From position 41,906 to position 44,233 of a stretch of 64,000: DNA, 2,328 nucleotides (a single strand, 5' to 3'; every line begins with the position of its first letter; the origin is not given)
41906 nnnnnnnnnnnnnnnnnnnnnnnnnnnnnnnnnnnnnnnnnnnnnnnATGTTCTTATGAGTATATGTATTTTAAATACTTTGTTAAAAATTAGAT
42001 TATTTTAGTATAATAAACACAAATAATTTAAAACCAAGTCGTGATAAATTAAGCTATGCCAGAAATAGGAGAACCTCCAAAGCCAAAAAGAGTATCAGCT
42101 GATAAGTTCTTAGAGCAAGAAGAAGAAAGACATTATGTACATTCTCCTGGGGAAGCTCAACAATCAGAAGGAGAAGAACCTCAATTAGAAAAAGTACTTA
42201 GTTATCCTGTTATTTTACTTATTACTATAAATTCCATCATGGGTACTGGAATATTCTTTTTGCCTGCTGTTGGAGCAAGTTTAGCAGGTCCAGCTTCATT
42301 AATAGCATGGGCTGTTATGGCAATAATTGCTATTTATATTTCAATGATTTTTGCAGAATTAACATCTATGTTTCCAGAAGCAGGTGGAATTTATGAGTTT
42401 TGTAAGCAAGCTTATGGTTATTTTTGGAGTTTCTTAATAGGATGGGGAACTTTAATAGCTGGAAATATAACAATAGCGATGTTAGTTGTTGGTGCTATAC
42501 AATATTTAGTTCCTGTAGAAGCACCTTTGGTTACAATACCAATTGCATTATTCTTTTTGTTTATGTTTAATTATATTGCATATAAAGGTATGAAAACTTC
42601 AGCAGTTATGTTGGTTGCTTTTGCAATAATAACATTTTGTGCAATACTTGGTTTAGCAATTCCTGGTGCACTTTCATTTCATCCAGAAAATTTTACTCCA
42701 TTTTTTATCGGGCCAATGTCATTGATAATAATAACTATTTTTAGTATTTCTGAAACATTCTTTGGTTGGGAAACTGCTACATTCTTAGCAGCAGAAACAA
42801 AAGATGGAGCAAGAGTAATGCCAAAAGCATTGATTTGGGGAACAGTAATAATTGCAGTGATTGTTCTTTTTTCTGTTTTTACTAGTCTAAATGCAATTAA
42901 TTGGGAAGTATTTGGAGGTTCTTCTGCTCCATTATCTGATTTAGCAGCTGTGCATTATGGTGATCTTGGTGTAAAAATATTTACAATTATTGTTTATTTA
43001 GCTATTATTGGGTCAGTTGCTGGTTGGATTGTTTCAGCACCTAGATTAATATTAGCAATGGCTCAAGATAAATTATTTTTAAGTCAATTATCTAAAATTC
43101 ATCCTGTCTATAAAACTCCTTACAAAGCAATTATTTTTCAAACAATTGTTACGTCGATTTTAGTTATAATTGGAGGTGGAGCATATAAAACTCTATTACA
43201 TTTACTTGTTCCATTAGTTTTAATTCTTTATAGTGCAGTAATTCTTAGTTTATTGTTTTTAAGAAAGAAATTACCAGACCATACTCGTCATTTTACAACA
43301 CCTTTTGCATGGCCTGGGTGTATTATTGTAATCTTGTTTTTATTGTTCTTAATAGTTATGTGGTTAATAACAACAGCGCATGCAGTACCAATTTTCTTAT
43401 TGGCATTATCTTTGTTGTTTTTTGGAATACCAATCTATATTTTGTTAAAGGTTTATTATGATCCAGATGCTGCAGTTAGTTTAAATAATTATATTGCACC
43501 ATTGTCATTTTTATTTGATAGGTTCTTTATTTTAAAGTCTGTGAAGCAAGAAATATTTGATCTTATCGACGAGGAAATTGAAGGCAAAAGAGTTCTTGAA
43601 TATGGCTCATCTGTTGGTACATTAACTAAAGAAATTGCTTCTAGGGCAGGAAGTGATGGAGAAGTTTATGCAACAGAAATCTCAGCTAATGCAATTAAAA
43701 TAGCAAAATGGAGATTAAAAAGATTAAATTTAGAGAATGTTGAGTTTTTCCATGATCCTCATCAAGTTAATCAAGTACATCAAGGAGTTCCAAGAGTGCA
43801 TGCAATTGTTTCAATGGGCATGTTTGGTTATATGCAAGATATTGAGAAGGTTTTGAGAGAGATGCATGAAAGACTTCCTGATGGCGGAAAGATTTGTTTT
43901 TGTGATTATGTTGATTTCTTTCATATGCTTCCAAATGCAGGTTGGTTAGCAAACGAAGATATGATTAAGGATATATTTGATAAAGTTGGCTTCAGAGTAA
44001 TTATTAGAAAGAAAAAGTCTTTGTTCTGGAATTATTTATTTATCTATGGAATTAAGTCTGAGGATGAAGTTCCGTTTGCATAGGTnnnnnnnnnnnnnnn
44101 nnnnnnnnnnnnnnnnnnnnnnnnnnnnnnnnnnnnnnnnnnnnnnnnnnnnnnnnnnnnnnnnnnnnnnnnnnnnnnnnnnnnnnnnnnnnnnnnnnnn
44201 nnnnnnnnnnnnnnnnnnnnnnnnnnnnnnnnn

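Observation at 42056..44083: Amino-acid permease fused to a SAM-dependent methyltransferase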

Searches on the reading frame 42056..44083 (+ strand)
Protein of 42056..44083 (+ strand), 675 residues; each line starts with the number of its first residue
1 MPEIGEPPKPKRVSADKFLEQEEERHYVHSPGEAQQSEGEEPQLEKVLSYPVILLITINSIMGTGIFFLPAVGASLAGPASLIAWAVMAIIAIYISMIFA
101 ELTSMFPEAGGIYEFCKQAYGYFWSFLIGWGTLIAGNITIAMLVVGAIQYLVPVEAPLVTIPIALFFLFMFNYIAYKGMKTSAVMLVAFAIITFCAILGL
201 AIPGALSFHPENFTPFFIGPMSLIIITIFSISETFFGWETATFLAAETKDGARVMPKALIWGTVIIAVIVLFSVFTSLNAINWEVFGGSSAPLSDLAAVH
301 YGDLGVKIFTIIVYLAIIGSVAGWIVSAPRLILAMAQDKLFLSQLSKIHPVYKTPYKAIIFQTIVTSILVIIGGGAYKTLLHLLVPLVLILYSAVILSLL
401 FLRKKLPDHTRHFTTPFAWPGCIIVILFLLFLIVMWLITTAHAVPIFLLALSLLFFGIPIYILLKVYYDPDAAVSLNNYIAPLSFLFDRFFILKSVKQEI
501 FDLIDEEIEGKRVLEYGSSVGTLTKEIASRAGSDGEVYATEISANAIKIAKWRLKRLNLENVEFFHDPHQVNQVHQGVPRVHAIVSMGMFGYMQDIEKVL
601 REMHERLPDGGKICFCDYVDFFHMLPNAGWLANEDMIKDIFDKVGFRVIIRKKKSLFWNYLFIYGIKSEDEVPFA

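Call 4: search_protein_families(library=pfam, proteins=[window:42056-44083:+], max_evalue=0.1)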
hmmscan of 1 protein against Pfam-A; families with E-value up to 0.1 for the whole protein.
window:42056-44083:+ (675 aa): 12 families
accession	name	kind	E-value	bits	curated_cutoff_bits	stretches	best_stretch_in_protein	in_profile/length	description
PF13520.12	AA_permease_2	-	5.6e-43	147.9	27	1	53-445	6-414/427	Amino acid permease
PF00324.27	AA_permease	-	3.1e-26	92.5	24.6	1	53-443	2-427/470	Amino acid permease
PF13847.12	Methyltransf_31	-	4.8e-12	46.2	27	1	510-620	4-117/145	Methyltransferase domain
PF13489.12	Methyltransf_23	-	2.7e-11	43.9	27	1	503-632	16-136/164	Methyltransferase domain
PF08242.18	Methyltransf_12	-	1.2e-10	42.5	30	1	514-613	1-98/98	Methyltransferase domain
PF13649.12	Methyltransf_25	-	2.6e-10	41.3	27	1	513-611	1-97/97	Methyltransferase domain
PF01209.24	Ubie_methyltran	-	1.2e-06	28.4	20.1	1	504-615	42-151/233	ubiE/COQ5 methyltransferase family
PF08241.18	Methyltransf_11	-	1.7e-06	29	21.2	1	514-615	1-95/95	Methyltransferase domain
PF03602.21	Cons_hypoth95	-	8.5e-05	22.7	24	1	494-566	26-98/182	Conserved hypothetical protein 95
PF03845.19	Spore_permease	-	0.0031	16.8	23.4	1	52-278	6-231/321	Spore germination protein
PF05175.20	MTS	-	0.0089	16.1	23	1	506-567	29-88/170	Methyltransferase small domain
PF01135.25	PCMT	-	0.03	14.5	20.3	1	509-565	73-129/210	Protein-L-isoaspartate(D-aspartate) O-methyltransferase (PCMT)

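Call 5: search_protein_families(library=ncbifam, proteins=[window:42056-44083:+], max_evalue=0.1)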
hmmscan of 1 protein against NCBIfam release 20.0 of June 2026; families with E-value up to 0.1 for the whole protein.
window:42056-44083:+ (675 aa): 57 families (the best 25 are shown)
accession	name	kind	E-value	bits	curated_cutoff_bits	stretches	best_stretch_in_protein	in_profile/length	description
TIGR00909.1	2A0306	subfamily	3.3e-49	168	556.8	1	45-462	2-427/429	amino acid transporter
NF053761.1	BrChAATpBcaP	equivalog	3.7e-33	115.2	690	1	37-455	13-448/460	branched-chain amino acid transporter BcaP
TIGR00905.1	2A0302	subfamily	7.1e-30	104.2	409.05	1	53-465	14-436/473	basic amino acid/polyamine antiporter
NF007929.0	PRK10644.1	equivalog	1.5e-28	99.8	574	1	45-403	8-378/445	arginine/agmatine antiporter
TIGR00911.1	2A0308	subfamily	2.5e-28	98.8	701.8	1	24-469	25-477/505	L-type amino acid transporter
NF008245.0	PRK11021.1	equivalog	6.1e-24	84.8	284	1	59-413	19-374/419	L-methionine/branched-chain amino acid transporter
NF008466.1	PRK11357.1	equivalog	1.3e-22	80.4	800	1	43-463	5-434/446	fructoselysine/psicoselysine transporter FrlA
TIGR04298.1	his_histam_anti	equivalog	3.3e-20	72.7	750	1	53-462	7-425/429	histidine-histamine antiporter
TIGR00908.1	2A0305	equivalog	3.4e-19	69.1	381.75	1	42-457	3-425/442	ethanolamine permease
TIGR00906.1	2A0303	subfamily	1.1e-15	57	681.7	2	39-133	24-119/602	cationic amino acid transport permease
NF007938.0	PRK10655.1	equivalog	1.5e-14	54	409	1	54-372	14-338/438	putrescine-ornithine antiporter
NF007594.0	PRK10238.1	equivalog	7.6e-12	44.9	848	1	41-462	7-445/456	aromatic amino acid transporter AroP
NF040512.1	histam_anti_2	exception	9e-11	41.1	725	2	54-153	11-115/477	histidine-histamine antiporter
TIGR03428.1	ureacarb_perm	hypoth_equivalog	1.4e-09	37.4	740.45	2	59-153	28-120/475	permease, urea carboxylase system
TIGR01773.1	GABAperm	equivalog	4.2e-09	35.7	678.1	1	52-451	18-436/452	GABA permease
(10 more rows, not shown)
